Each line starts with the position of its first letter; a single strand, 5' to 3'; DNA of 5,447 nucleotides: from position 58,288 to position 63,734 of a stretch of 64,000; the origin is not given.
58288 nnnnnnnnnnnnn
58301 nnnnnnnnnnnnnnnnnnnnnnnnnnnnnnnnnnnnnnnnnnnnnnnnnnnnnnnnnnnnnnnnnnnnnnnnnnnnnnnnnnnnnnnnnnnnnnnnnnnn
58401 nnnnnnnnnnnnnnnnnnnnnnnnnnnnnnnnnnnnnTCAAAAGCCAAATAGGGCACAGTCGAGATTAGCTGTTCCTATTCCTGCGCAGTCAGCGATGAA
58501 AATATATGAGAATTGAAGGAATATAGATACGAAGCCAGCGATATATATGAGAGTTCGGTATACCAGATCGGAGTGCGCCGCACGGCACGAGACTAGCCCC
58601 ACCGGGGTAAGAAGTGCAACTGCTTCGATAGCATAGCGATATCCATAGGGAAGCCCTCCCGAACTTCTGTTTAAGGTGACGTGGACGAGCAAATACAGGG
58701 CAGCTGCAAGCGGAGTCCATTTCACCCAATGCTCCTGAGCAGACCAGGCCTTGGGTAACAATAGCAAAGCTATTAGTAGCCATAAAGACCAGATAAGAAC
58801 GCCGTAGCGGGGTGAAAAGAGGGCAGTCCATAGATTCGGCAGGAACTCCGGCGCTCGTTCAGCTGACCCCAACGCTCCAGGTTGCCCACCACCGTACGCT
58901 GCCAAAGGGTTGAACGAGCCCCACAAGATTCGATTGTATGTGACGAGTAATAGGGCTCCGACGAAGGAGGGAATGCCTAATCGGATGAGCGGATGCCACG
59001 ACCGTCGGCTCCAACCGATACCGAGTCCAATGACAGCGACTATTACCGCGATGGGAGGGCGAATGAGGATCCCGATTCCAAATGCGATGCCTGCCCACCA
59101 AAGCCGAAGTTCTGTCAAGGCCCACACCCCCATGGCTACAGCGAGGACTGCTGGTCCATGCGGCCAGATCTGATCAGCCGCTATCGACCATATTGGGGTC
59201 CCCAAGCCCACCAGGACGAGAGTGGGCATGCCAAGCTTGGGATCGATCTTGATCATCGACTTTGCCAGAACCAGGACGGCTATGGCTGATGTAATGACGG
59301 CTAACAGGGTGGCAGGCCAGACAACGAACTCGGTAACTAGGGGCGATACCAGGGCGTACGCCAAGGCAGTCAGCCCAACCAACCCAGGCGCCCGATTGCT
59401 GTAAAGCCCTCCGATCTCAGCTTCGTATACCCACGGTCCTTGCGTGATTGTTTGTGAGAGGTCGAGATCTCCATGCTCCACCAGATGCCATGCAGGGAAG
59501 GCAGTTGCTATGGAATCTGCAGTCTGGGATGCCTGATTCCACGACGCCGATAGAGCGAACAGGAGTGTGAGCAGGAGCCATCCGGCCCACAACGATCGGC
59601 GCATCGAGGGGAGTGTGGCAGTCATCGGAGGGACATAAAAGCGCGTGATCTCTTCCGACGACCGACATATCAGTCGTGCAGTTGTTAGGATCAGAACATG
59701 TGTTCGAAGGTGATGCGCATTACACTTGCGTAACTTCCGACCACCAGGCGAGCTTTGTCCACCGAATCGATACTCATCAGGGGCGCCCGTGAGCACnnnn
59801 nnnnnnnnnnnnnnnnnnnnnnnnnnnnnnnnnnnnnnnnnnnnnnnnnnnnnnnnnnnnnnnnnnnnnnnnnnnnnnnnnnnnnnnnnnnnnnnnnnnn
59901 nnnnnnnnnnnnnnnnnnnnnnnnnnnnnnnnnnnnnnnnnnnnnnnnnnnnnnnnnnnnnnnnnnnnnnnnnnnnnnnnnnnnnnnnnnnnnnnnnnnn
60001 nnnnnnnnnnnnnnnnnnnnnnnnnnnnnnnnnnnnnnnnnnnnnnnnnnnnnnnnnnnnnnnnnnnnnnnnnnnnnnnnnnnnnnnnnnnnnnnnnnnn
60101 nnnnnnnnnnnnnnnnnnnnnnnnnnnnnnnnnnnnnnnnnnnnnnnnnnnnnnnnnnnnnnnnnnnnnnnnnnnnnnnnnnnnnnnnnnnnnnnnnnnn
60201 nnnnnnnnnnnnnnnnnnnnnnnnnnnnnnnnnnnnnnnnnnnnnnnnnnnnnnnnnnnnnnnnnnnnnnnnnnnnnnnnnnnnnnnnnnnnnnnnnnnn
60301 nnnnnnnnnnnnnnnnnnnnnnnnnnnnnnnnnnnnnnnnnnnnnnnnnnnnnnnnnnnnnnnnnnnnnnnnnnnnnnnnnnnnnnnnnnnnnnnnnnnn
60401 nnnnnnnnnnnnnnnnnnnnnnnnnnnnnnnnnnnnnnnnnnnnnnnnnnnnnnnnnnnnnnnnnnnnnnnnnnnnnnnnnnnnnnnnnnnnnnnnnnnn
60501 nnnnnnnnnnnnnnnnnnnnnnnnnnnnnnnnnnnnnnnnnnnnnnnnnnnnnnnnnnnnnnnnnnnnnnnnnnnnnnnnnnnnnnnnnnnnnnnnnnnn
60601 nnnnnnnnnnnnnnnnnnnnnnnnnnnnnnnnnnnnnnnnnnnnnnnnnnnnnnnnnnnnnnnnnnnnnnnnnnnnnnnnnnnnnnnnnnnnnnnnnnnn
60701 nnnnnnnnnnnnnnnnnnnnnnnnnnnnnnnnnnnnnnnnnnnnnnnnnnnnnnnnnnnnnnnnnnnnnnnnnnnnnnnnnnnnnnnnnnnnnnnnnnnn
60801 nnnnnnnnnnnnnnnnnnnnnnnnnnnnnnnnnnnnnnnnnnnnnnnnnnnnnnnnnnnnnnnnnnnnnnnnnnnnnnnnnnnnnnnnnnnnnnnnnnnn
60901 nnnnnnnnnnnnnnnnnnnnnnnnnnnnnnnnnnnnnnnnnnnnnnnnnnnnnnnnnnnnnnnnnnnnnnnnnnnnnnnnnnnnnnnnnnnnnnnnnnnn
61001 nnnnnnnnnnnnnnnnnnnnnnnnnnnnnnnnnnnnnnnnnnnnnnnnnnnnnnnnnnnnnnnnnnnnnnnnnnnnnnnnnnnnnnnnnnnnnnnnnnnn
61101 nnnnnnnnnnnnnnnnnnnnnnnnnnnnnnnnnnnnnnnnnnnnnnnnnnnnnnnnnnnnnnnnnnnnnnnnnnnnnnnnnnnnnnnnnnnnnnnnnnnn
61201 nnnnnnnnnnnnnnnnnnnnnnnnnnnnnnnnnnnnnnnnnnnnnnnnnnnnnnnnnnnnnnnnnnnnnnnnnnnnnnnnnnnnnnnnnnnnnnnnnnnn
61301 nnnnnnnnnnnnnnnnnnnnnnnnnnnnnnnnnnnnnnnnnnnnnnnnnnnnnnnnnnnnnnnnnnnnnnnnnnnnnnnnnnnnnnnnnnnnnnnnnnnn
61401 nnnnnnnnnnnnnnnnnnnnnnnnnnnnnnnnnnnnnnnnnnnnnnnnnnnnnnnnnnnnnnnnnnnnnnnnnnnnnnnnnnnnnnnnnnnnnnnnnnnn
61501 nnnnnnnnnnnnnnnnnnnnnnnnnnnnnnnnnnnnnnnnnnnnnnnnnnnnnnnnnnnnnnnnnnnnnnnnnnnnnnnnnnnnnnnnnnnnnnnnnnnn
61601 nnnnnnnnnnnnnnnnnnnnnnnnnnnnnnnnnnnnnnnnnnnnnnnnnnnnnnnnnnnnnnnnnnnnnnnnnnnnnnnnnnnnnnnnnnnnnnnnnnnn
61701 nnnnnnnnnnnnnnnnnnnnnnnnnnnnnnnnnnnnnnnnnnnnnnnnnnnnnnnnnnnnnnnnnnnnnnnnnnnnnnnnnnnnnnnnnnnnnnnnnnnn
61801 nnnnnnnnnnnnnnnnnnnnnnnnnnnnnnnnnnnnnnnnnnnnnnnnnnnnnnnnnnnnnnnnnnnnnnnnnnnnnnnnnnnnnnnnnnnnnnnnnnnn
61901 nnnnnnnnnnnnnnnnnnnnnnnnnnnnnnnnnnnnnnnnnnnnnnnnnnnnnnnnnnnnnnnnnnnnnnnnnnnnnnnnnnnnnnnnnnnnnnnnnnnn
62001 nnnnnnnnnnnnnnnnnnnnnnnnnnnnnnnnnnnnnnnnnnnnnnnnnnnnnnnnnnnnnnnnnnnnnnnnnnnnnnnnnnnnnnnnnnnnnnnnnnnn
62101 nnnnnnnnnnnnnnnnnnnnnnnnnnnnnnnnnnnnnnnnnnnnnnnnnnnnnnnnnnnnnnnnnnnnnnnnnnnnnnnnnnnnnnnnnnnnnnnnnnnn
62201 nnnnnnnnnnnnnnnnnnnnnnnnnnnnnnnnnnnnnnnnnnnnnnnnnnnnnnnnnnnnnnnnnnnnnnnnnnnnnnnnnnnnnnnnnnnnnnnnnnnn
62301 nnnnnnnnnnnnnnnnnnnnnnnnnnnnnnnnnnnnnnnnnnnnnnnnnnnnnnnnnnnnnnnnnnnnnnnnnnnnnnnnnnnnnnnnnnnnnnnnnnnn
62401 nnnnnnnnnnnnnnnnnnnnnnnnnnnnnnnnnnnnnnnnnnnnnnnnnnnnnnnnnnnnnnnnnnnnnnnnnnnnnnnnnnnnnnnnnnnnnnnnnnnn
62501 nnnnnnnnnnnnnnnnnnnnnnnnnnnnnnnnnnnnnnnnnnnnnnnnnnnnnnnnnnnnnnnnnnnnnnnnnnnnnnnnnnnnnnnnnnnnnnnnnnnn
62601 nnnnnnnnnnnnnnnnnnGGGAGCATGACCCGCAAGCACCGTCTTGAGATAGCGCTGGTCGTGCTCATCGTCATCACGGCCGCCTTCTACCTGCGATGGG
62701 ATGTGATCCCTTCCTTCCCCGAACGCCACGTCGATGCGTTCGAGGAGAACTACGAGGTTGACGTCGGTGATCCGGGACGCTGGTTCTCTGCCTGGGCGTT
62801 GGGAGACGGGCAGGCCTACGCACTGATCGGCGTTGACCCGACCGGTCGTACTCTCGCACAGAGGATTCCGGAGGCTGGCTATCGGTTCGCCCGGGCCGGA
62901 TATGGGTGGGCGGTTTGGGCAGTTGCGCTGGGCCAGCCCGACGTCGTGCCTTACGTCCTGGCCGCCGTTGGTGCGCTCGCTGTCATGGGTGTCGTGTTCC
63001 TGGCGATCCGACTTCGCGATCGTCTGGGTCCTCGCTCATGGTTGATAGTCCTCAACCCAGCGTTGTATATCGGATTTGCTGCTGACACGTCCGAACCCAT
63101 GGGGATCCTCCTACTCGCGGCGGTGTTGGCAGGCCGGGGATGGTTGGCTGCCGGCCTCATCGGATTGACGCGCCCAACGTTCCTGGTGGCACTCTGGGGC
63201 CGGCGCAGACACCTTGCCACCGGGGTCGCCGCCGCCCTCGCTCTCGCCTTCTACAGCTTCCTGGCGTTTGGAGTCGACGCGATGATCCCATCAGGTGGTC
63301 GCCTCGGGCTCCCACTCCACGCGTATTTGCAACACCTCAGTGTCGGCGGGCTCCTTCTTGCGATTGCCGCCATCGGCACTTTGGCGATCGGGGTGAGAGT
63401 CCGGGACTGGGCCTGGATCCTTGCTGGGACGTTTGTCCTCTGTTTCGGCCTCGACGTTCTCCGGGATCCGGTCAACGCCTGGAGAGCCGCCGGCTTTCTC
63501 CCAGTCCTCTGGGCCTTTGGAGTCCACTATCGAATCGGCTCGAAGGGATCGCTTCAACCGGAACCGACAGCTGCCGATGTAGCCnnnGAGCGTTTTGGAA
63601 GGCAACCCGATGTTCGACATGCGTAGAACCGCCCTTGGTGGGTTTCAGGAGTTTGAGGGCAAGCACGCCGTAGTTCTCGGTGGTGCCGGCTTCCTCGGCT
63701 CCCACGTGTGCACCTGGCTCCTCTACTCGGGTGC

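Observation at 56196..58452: Tandem paralogous polytopic membrane proteins with a conserved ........…DP….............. periplasmic loop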

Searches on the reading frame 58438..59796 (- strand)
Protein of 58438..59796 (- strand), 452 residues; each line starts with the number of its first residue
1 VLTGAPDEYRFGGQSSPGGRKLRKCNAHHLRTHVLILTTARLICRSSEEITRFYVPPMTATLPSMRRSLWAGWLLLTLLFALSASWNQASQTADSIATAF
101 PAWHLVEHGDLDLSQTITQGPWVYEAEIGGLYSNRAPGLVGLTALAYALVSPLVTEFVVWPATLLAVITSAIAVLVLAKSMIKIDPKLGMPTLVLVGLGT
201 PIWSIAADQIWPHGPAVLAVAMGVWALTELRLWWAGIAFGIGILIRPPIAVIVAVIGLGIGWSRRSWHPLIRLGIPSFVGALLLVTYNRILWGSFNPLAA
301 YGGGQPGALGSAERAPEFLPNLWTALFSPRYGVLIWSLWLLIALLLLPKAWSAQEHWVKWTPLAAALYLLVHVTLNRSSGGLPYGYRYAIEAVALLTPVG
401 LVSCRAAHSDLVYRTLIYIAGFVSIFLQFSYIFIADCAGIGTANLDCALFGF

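Call 4: search_protein_families(library=pfam, proteins=[window:58438-59796:-], max_evalue=1)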
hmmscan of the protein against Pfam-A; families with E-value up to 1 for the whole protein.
window:58438-59796:- (452 aa): 0 families

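Call 5: search_protein_families(library=ncbifam, proteins=[window:58438-59796:-], max_evalue=1)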
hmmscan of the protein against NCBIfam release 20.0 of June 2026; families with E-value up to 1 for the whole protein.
window:58438-59796:- (452 aa): 1 family
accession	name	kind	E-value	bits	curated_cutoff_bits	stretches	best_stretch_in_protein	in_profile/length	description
NF045501.1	HUGP_GUXX-star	exception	0.47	9.9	325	1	213-260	24-74/236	HUGP/GUXX-star fusion selenoprotein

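Call 56: find_homologous_proteins(query=window:58441-59625:-, max_evalue=0.001)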
Query window:58441-59625:- (395 aa): 12 proteins with E <= 0.001 among 8000 candidates.
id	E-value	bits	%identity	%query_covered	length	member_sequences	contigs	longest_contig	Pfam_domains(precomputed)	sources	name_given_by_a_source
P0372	3.6e-187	641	73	98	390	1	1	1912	-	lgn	-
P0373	4.7e-186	637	73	98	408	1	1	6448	-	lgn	-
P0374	2.9e-97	345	44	99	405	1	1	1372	-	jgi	jgi:hypothetical protein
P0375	2.4e-94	335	45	94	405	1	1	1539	-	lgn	-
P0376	3.2e-90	322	42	92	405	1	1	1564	-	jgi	jgi:hypothetical protein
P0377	1.6e-68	250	77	38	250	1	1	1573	-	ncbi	-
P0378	9.6e-37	146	34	84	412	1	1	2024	-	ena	-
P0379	1.5e-35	142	29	92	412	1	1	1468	-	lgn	-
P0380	5.4e-28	117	31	88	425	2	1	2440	-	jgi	jgi:alpha-1,2-mannosyltransferase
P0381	5.7e-19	87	29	75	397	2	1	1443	-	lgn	-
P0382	2.2e-4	39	27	82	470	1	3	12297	PF13231.13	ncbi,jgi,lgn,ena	-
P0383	2.2e-4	39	29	33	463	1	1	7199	-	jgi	jgi:hypothetical protein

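Call 66: predict_structure(alignment_id=A4)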
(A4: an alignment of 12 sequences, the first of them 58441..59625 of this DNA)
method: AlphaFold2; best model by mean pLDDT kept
length: 395 residues; sequences in the alignment: 12
mean_pLDDT: 83.7   pTM: 0.87
mean pLDDT of the five models: 83.7, 81.2, 80.6, 80.1, 79.7
residues with pLDDT >= 90: 214; 70-90: 117; 50-70: 24; < 50: 40
segments of 3 or more residues with pLDDT < 50: 1-3, 246-256, 320-329, 380-395
pLDDT, mean of each block of 10 residues (from residue 1): 69 96 88 74 93 90 79 88 94 90 91 97 94 94 88 83 98 97 95 95 96 96 95 87 55 50 75 78 89 89 93 75 41 88 92 92 93 72 40 36
secondary structure, 60 per line:
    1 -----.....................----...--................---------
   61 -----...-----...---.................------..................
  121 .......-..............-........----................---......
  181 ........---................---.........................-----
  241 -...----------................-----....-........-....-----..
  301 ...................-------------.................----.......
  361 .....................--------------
elements in order: H6-26 H36-51 E66-68 E74-76 H80-96 H103-127 H129-142 H144-151 H156-171 H175-188 H192-207 H211-235 H255-270 H276-279 H281-288 H290-293 H299-319 H333-349 H354-381

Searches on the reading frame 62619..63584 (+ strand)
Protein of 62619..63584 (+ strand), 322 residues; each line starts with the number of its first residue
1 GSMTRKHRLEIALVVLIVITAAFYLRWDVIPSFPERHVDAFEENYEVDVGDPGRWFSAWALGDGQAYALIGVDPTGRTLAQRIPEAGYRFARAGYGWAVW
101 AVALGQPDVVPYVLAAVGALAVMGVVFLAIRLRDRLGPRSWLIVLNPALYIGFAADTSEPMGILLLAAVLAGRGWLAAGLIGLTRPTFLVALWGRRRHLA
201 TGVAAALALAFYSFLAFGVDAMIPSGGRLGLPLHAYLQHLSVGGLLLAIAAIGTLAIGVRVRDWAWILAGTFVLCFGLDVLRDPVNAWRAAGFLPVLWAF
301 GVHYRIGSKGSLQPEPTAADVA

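Call 4: search_protein_families(library=pfam, proteins=[window:62619-63584:+], max_evalue=1)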
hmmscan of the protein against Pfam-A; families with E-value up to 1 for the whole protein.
window:62619-63584:+ (322 aa): 1 family
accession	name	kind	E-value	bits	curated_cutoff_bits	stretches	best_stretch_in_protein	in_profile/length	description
PF11100.13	TrbE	-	0.19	12.4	25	0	13-30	10-27/66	Conjugal transfer protein TrbE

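Call 5: search_protein_families(library=ncbifam, proteins=[window:62619-63584:+], max_evalue=1)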
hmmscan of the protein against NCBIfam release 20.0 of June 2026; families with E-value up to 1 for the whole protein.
window:62619-63584:+ (322 aa): 1 family
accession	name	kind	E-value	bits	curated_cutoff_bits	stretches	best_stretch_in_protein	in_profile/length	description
NF046093.1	AZOBR_p60025_fam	subfamily_domain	9.6e-13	47.9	150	1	12-192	8-204/232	AZOBR_p60025 family cell surface glycopolymer formation protein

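Call 46: find_homologous_proteins(query=window:62625-63584:+, max_evalue=0.001)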
Query window:62625-63584:+ (320 aa): 108 proteins with E <= 0.001 among 8000 candidates.
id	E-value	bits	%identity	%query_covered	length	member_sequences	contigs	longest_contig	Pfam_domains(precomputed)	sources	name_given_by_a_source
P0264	3.4e-205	699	100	100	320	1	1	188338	-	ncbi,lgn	ncbi:MAG: hypothetical protein ACLFWH_01940 [Actinomycetota bacterium]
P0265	1.5e-154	532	76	100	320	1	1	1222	-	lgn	-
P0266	1.1e-149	516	74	100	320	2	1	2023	-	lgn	-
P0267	4.8e-144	498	71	100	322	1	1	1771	-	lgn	-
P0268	6.0e-141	488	76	92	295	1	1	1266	-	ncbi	-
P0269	8.8e-141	487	73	96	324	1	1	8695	-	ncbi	-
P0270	2.2e-138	479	69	100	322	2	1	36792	-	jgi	jgi:hypothetical protein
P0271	1.1e-137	477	70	100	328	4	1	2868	-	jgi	jgi:hypothetical protein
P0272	5.7e-136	471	71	94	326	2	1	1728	-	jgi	jgi:hypothetical protein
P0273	7.9e-134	464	69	93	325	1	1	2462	-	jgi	jgi:hypothetical protein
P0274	5.7e-133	461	68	100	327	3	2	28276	-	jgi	jgi:hypothetical protein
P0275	1.7e-130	453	69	98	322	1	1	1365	-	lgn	-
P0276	4.9e-129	448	67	99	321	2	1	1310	-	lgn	-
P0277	5.8e-127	442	64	100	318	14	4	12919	-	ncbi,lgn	-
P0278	5.9e-124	432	67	93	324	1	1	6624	-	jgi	jgi:hypothetical protein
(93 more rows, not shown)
